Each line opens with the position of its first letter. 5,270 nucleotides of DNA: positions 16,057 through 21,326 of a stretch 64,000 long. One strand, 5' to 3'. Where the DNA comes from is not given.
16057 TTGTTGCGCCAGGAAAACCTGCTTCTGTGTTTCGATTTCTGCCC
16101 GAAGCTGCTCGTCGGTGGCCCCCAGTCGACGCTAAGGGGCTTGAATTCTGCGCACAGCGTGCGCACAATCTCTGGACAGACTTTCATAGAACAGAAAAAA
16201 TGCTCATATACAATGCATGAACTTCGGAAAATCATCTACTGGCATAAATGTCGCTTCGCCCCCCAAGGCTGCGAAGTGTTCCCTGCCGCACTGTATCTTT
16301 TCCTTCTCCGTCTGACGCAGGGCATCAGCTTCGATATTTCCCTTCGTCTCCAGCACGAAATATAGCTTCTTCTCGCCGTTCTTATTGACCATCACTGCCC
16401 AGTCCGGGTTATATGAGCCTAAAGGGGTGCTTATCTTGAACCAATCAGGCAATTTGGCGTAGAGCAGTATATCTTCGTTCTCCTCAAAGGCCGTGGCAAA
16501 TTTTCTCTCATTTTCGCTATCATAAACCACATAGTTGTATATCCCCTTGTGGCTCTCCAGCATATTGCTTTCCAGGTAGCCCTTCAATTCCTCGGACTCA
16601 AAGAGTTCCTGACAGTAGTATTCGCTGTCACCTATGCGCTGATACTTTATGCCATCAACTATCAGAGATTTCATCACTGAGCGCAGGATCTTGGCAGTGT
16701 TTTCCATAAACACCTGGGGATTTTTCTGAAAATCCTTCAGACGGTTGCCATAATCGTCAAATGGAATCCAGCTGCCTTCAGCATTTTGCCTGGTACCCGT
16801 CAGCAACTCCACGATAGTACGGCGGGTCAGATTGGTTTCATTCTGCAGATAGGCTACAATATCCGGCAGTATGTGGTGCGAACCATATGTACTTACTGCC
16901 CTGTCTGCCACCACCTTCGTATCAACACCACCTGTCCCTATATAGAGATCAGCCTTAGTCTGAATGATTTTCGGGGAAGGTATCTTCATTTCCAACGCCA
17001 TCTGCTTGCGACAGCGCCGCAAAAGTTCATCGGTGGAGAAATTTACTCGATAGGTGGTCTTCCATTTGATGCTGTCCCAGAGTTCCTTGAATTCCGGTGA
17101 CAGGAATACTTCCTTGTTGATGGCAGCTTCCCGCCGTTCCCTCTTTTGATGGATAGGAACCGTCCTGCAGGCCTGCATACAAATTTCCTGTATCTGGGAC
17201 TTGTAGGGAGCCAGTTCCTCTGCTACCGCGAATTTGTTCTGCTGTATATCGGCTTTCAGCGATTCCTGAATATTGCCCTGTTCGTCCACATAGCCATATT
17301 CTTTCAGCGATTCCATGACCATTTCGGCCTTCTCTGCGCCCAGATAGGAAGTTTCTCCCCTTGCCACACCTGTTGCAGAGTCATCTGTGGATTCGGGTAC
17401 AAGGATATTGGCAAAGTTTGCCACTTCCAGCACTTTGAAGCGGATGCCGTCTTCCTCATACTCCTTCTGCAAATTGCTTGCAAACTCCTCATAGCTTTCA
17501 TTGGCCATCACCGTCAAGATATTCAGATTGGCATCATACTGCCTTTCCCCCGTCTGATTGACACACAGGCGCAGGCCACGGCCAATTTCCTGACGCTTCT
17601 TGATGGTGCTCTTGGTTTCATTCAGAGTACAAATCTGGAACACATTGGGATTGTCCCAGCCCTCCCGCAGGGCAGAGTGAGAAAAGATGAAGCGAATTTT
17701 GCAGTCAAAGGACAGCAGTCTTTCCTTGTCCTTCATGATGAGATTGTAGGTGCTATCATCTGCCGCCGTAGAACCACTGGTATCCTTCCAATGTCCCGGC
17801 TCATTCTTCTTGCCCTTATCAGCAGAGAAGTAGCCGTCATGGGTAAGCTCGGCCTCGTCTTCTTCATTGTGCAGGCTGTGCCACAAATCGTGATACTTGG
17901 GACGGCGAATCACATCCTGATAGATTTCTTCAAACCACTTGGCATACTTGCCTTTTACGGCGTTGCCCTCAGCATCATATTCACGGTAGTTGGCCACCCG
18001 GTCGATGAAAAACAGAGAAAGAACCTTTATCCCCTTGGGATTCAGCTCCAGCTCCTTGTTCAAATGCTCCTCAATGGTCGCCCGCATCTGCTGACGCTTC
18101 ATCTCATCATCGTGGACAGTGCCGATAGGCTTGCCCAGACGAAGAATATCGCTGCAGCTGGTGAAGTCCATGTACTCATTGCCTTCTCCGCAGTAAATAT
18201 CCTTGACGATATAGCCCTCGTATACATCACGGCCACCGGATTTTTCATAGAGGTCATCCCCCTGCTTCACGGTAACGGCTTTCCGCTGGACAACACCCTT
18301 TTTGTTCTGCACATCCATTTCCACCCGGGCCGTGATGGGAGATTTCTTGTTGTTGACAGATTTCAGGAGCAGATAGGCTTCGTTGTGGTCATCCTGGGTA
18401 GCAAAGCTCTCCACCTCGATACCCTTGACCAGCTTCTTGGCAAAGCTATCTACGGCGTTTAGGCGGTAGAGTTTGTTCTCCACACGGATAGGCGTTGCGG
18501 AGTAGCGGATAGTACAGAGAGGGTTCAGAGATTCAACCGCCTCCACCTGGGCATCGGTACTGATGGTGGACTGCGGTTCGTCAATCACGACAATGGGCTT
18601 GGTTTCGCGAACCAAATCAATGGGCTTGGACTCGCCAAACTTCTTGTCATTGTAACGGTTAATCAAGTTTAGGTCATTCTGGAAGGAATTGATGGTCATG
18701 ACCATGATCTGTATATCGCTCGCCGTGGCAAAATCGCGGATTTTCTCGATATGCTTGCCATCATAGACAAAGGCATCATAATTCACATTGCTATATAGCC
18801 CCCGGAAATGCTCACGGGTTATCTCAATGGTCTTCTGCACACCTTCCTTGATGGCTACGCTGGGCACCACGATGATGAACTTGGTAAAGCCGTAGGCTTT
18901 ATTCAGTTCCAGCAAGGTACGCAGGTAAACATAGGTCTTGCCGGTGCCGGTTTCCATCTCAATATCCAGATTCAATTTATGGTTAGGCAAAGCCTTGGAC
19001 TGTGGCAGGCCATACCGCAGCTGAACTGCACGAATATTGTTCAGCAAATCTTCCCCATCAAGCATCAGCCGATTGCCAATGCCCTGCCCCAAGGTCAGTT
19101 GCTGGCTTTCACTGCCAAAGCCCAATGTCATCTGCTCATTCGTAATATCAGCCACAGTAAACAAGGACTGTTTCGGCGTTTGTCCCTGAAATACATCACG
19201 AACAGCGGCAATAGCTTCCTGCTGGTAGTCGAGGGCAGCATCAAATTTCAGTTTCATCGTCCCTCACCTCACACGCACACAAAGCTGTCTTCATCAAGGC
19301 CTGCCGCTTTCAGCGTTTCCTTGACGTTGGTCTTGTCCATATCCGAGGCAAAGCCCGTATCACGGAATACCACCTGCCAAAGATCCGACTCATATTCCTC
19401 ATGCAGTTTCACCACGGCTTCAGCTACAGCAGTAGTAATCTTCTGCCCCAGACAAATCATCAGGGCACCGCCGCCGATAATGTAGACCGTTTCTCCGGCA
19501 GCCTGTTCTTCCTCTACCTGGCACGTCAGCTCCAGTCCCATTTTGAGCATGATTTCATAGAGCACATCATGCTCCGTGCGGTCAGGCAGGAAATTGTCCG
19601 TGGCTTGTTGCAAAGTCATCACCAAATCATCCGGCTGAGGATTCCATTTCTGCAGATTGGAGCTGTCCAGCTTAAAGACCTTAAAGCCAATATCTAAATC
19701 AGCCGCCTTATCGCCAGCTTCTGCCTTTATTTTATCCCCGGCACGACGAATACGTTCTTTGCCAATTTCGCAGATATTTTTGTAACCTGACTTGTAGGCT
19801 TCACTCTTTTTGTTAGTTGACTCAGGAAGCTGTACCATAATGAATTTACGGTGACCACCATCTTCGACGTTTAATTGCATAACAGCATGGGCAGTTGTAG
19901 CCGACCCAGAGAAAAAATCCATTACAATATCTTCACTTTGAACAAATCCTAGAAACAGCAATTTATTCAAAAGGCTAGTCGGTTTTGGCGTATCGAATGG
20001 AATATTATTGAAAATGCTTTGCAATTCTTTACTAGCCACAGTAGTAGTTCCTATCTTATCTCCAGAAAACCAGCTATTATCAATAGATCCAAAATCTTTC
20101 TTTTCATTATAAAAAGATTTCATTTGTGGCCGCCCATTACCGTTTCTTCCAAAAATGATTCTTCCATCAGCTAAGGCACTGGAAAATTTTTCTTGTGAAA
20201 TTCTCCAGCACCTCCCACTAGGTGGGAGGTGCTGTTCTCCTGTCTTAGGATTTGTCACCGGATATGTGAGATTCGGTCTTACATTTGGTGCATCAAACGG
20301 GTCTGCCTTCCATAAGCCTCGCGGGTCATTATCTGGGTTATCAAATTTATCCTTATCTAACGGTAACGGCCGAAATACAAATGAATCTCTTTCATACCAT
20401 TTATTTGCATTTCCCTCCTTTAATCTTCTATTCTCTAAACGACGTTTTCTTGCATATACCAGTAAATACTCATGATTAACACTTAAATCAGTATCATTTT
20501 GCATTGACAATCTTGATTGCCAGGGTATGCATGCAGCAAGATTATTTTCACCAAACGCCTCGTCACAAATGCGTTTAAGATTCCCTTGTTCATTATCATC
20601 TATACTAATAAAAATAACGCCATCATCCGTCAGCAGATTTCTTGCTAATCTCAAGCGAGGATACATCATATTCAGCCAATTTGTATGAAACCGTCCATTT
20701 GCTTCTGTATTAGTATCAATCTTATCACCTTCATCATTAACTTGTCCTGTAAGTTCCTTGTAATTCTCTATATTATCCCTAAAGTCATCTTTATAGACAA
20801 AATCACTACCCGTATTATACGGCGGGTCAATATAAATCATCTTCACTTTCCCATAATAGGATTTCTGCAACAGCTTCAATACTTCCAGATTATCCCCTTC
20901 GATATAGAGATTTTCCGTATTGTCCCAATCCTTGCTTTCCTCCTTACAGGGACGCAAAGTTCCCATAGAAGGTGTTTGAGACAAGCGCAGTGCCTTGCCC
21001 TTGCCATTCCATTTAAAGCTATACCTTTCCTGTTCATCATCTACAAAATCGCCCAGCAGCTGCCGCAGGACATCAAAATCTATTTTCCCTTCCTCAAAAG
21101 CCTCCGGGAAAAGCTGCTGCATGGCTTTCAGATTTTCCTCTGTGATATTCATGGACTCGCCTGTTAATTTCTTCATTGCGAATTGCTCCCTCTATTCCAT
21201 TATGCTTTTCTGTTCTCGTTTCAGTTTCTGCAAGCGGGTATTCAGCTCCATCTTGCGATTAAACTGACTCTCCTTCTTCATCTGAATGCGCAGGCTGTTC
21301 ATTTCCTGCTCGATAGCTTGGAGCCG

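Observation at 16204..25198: Type III R-M core (Mod+Res) joined to an SNF2 helicase and a DUF4391-like protein in one four-gene operon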

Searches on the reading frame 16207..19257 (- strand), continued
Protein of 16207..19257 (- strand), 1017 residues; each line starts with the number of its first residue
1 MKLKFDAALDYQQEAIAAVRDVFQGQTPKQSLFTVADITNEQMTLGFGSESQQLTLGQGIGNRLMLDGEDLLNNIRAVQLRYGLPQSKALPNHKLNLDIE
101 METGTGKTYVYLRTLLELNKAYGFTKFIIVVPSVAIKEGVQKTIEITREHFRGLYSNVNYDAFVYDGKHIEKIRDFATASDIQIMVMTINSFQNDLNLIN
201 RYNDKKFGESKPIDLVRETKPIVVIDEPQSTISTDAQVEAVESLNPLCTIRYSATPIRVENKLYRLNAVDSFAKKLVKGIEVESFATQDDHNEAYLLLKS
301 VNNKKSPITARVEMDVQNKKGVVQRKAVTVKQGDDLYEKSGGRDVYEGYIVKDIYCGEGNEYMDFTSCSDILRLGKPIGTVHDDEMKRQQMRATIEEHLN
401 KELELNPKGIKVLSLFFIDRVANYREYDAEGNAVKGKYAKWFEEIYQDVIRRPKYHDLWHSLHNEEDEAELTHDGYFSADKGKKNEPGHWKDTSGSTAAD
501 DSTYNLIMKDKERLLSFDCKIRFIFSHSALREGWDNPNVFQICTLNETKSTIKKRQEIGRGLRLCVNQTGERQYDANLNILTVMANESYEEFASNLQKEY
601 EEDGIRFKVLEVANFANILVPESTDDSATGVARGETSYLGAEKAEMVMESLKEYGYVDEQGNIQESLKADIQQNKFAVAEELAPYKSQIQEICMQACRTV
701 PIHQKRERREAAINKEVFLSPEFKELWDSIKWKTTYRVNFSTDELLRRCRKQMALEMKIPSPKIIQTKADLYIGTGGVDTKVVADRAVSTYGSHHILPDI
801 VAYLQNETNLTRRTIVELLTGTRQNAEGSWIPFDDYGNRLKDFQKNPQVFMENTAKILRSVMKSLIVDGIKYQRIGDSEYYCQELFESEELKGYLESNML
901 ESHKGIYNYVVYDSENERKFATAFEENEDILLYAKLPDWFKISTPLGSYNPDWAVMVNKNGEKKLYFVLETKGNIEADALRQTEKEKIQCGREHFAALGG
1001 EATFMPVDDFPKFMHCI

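Call 84: search_dna_similar(query=L145:6565-7119:+, collection=plasmids, mode=protein, max_evalue=0.001, max_rows=60)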
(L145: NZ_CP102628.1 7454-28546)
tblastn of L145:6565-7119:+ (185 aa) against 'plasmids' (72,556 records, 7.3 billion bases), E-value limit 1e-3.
Records with a match: 57; places in all: 58; records where one place covers at least 80% of the query: 37.
Best place of each record, by identity: >=99% 3; 90-95% 5; 80-90% 19; 60-80% 8; <60% 22.
By first word of the organism name: Listeria 17; Enterococcus 14; Escherichia 14; Acinetobacter 5; Lactococcus 2; Brochothrix 1; Leuconostoc 1; Raoultella 1; Citrobacter 1; Aeromonas 1.
By predicted mobility (MOB-suite, as given by PLSDB): mobilizable 33; non-mobilizable 19; conjugative 5.
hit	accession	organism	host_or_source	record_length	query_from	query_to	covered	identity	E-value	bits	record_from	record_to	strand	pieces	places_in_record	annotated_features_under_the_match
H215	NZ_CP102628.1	Listeria innocua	cow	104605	1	185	100%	100.0%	5e-115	365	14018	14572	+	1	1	hypothetical protein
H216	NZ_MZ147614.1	Listeria innocua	-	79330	1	185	100%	99.5%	1e-114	364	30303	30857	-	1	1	hypothetical protein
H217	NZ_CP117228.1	Listeria innocua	whole organism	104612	1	185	100%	99.5%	1e-114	364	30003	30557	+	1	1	hypothetical protein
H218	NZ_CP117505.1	Enterococcus faecalis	culture,feces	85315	1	185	100%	93.0%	6e-108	345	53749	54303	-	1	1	hypothetical protein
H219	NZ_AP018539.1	Enterococcus faecalis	Homo sapiens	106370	1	185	100%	93.0%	6e-108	345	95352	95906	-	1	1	hypothetical protein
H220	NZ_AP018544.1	Enterococcus faecalis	Homo sapiens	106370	1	185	100%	93.0%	6e-108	345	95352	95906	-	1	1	hypothetical protein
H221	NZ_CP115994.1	Enterococcus faecalis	faeces,pure culture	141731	1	185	100%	93.0%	6e-108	345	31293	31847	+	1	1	hypothetical protein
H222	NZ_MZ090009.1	Listeria monocytogenes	-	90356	1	185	100%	90.8%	1e-104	336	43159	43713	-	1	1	hypothetical protein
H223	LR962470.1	Enterococcus faecalis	-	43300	1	185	100%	88.1%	3e-96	311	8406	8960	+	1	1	none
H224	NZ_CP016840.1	Brochothrix thermosphacta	cell culture,poultry meat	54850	1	185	100%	87.6%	2e-99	321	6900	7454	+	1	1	hypothetical protein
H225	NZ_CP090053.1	Listeria monocytogenes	Salmon processing facility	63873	1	185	100%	86.5%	5e-100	322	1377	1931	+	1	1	hypothetical protein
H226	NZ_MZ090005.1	Listeria monocytogenes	-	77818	1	185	100%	86.5%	5e-100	322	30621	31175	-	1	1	hypothetical protein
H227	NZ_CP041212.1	Listeria monocytogenes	-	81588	1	185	100%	86.5%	5e-100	322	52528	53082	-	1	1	hypothetical protein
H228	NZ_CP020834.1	Listeria monocytogenes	food,wiener sausage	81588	1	185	100%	86.5%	5e-100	322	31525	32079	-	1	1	hypothetical protein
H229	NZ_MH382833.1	Listeria welshimeri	food product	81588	1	185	100%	86.5%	5e-100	322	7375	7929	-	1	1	hypothetical protein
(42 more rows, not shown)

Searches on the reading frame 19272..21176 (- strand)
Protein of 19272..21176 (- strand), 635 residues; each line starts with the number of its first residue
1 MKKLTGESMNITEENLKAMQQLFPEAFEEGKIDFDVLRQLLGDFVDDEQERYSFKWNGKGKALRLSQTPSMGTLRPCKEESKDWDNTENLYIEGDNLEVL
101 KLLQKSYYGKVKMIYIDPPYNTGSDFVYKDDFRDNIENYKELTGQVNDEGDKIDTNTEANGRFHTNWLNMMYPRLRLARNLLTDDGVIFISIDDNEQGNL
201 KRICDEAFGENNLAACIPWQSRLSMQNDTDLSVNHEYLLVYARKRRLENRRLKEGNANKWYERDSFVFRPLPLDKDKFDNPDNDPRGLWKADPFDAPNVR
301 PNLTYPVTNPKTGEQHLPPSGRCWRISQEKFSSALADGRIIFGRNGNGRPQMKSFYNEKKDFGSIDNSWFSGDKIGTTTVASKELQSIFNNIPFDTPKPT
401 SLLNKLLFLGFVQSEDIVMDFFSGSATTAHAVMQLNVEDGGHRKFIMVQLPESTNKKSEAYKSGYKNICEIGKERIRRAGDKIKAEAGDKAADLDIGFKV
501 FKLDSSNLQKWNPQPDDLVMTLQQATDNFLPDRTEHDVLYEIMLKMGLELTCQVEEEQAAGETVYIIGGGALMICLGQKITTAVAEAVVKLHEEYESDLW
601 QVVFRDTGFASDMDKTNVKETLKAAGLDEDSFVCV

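Call 5: search_protein_families(library=pfam, proteins=[window:19272-21176:-], max_evalue=0.01)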
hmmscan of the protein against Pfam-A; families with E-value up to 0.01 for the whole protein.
window:19272-21176:- (635 aa): 1 family
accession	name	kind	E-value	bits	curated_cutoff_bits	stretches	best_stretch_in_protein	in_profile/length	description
PF01555.25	N6_N4_Mtase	-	4.1e-30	105.8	26.7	1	111-438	1-205/221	DNA methylase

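Call 6: search_protein_families(library=padloc, proteins=[window:19272-21176:-], max_evalue=0.01)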
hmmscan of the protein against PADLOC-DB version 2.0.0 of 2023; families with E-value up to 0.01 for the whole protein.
window:19272-21176:- (635 aa): 28 families (the best 25 are shown)
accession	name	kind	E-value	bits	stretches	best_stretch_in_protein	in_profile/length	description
PDLC03634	MTase_III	-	2.9e-233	774.3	1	2-628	3-616/621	Type III methyltransferase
PDLC03637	MTase_III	-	2.8e-135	449.9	1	11-506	46-507/513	Type III methyltransferase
PDLC03641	MTase_III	-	6.1e-122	406.3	1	7-541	10-530/657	Type III methyltransferase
PDLC03644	MTase_III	-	2.9e-94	314.8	1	55-458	5-389/542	Type III methyltransferase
PDLC03640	MTase_III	-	7.2e-69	230.8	1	87-450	42-431/654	Type III methyltransferase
PDLC03642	MTase_III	-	2.3e-56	189.6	2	159-469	131-415/528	Type III methyltransferase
PDLC03636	MTase_III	-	5.1e-50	168.8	2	164-455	93-398/575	Type III methyltransferase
PDLC03639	MTase_III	-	5.7e-46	155.1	2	87-328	86-289/639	Type III methyltransferase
PDLC03646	MTase_III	-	4.8e-40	135.2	3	292-473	673-849/1057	Type III methyltransferase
PDLC03635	MTase_III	-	1.2e-37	128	3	160-254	260-360/708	Type III methyltransferase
PDLC03643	MTase_III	-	5.1e-37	126.1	1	171-459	1-275/465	Type III methyltransferase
PDLC03638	MTase_III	-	2e-33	113.7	2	165-452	429-667/816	Type III methyltransferase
PDLC03354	MTase_II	-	7.2e-31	105.6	1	89-436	61-362/425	Type II methyltransferase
PDLC03278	MTase_II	-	1.8e-25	88.2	3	321-460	223-350/390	Type II methyltransferase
PDLC03300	MTase_II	-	6.9e-20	69.3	2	86-244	9-163/302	Type II methyltransferase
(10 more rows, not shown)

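Call 7: search_protein_families(library=ncbifam, proteins=[window:19272-21176:-], max_evalue=0.01)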
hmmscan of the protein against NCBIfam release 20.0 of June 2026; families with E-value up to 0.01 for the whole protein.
window:19272-21176:- (635 aa): 2 families
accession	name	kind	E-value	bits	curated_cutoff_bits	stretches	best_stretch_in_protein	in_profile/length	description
NF008572.0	PRK11524.1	equivalog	3.2e-09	36.3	292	1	80-142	6-64/294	adenine-specific DNA-methyltransferase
NF050803.1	DnaMtaseCcrMCaul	equivalog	1.4e-06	27.4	830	0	395-436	187-227/350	adenine-specific DNA-methyltransferase CcrM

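Call 73: search_solved_structures(query=window:19272-21176:-, max_evalue=0.001)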
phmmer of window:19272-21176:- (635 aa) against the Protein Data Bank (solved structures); distinct sequences matched with E-value up to 0.001: 3.
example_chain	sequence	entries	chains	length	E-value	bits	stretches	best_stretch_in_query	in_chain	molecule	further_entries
6k0w_B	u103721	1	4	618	5.5e-79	269.6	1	20-505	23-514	Adenine specific DNA methyltransferase (Mod)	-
4zcf_A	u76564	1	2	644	4.1e-69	237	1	12-611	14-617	Restriction endonuclease EcoP15I, modification subunit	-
7dsu_A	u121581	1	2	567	8.1e-36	127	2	85-244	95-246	Mbo45V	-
